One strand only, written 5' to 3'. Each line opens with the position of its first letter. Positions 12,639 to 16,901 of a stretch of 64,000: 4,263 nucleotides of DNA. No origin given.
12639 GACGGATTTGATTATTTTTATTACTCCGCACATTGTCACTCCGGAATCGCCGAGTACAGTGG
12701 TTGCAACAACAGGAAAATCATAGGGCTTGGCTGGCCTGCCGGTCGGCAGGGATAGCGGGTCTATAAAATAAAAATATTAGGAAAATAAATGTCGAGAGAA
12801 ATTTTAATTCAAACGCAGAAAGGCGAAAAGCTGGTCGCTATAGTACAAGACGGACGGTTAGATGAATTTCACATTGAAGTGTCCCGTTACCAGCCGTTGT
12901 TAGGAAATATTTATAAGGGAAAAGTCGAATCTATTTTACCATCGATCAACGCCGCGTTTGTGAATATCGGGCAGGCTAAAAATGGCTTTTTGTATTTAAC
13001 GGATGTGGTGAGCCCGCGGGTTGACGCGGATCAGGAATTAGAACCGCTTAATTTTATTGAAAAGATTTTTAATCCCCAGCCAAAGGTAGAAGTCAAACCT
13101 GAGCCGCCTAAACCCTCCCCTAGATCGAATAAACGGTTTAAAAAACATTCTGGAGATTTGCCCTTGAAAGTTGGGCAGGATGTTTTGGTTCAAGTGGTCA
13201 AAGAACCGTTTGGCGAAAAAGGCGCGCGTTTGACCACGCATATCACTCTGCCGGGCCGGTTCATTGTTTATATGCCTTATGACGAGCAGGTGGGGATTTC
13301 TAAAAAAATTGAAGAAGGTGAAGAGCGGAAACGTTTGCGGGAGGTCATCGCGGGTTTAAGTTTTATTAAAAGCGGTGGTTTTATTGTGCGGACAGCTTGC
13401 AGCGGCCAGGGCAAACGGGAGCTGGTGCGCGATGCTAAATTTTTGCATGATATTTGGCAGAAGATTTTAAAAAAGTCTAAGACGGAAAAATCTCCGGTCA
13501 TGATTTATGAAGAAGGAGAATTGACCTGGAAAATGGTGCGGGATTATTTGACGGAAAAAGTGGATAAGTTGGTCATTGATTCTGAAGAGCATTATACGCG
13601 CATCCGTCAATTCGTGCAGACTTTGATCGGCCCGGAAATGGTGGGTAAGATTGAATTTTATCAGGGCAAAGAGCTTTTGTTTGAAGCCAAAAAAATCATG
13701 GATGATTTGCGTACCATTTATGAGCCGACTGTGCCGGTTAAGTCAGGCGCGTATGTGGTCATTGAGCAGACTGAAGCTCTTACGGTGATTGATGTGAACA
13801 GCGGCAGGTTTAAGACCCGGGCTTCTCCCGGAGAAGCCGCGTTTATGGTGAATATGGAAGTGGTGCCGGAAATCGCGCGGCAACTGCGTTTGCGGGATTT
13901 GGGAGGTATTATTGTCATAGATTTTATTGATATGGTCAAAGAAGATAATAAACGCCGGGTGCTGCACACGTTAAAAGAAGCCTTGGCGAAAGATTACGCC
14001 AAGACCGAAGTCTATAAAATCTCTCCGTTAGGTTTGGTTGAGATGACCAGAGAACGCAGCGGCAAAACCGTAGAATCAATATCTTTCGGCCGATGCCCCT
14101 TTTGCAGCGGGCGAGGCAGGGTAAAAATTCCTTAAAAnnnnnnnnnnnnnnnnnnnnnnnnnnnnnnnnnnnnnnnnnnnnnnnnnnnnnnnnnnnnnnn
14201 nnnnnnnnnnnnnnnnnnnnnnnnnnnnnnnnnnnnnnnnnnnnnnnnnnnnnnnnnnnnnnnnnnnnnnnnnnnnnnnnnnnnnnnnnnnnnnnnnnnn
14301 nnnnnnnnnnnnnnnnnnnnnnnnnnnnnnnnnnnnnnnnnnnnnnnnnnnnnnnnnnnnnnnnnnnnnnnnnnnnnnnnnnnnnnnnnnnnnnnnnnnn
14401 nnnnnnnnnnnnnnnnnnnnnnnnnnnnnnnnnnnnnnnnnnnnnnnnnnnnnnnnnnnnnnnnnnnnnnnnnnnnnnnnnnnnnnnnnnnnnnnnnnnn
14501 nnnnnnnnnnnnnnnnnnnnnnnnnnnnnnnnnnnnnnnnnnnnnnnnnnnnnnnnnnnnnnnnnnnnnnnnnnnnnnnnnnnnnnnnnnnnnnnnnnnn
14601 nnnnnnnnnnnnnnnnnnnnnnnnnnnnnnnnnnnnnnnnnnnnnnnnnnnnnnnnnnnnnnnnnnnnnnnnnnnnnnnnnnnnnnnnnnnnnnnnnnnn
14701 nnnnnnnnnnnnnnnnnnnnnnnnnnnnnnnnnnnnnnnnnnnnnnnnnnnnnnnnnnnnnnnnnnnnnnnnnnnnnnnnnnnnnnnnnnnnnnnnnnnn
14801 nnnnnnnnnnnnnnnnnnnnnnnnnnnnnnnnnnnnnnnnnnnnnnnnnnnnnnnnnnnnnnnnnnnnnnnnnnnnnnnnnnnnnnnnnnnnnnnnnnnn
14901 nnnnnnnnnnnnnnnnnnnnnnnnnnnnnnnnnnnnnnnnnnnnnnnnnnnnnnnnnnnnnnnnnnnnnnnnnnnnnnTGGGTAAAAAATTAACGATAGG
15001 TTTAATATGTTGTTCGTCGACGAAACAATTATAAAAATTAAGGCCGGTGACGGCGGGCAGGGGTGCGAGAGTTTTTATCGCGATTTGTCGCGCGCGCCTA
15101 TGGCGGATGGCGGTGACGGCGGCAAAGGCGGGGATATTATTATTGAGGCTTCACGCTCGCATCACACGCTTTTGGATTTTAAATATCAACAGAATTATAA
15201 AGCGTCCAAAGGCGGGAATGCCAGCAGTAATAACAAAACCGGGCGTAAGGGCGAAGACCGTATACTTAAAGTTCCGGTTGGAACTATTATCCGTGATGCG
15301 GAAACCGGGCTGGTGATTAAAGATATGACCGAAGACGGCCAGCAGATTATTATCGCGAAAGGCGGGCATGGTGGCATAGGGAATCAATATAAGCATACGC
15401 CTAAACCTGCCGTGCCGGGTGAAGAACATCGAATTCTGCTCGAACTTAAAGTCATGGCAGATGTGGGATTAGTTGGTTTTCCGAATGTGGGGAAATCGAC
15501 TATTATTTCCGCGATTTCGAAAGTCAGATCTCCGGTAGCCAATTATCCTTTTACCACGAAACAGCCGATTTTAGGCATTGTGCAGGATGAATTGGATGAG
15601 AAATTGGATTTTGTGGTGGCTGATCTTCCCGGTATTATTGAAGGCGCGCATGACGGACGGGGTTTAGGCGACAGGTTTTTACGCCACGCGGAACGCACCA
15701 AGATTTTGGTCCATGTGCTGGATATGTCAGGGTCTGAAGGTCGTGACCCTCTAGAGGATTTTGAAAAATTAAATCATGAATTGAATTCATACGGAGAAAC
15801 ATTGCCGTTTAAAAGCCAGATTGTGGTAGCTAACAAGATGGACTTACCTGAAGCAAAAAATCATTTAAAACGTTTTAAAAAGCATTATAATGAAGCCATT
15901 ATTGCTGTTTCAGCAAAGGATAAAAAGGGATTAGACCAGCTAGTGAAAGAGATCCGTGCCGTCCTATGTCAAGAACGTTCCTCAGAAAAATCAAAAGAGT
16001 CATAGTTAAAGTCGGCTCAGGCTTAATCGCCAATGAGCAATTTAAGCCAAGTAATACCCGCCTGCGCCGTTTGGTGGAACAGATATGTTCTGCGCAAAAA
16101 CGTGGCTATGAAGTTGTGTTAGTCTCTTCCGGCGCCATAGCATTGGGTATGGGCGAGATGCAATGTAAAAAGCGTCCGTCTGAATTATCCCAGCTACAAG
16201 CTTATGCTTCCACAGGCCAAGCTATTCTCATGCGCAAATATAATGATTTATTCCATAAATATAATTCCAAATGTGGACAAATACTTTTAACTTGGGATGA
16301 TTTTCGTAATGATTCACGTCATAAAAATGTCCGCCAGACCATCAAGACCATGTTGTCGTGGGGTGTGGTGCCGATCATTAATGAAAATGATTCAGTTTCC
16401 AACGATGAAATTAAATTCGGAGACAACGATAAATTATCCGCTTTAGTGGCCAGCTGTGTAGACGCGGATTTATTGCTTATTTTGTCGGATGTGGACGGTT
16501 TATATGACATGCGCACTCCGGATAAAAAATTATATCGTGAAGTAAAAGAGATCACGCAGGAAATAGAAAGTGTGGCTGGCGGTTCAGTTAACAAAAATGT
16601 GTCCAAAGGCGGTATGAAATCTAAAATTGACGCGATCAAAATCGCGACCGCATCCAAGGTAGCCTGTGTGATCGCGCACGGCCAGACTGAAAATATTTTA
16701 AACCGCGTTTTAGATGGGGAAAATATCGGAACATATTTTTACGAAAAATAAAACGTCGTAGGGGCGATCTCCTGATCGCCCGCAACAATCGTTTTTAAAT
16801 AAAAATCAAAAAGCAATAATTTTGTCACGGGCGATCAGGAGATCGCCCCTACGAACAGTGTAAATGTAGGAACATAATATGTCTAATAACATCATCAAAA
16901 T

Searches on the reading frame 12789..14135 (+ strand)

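Call 75: search_protein_families(library=pfam, proteins=[window:12789-14135:+], max_evalue=0.001)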
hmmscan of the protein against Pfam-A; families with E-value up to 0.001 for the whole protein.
window:12789-14135:+ (448 aa): 1 family
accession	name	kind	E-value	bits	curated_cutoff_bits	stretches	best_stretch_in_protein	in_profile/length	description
PF10150.14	RNase_E_G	-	2.2e-95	319.6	25.5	1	153-423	1-269/270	Ribonuclease E/G family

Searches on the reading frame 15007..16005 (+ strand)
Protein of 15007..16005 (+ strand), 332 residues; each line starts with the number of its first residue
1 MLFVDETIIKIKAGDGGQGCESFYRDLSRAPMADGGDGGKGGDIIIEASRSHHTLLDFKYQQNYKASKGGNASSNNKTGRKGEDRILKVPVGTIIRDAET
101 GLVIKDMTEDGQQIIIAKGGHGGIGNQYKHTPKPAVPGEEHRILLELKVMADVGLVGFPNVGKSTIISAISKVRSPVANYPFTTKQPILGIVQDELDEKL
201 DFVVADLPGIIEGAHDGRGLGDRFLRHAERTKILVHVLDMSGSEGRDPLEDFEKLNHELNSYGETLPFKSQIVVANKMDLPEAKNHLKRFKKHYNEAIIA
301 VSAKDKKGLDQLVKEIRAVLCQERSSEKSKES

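Call 75: search_protein_families(library=pfam, proteins=[window:15007-16005:+], max_evalue=0.001)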
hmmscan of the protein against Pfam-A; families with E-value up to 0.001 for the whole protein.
window:15007-16005:+ (332 aa): 7 families
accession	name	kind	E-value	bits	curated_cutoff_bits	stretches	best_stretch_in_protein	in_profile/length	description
PF01018.28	GTP1_OBG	-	1.8e-43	148.3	27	1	4-148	1-154/155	GTP1/OBG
PF01926.29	MMR_HSR1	-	1.9e-25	89.6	21.9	1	152-277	1-113/113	50S ribosome-binding GTPase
PF02421.24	FeoB_N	-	1.4e-11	44.6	27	1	153-316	3-156/156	Ferrous iron transport protein B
PF16897.10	MMR_HSR1_Xtn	-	0.00013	22.3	35.2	1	268-317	55-101/106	C-terminal region of MMR_HSR1 domain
PF03308.22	MeaB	-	0.0002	20.9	23.1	0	152-171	35-54/273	Methylmalonyl Co-A mutase-associated GTPase MeaB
PF12631.12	MnmE_helical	-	0.00042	21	40.1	1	192-325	63-140/211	MnmE helical domain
PF03193.22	RsgA_GTPase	-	0.00076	19.8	30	0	272-317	57-105/174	RsgA GTPase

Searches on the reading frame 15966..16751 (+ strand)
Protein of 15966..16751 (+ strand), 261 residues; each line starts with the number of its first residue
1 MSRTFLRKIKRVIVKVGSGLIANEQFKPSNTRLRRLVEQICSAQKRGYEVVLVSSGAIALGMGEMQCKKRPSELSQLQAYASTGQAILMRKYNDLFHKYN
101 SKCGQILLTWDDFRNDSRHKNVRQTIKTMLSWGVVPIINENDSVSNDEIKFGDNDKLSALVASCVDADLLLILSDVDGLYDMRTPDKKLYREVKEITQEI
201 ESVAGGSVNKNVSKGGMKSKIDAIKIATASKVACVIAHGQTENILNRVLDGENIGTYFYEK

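Call 52: search_protein_families(library=pfam, proteins=[window:15966-16751:+], max_evalue=0.01)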
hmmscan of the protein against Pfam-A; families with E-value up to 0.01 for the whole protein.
window:15966-16751:+ (261 aa): 1 family
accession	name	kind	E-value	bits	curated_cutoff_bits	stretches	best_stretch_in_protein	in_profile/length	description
PF00696.33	AA_kinase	-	1.4e-41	143.2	24.9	1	10-237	1-233/234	Amino acid kinase family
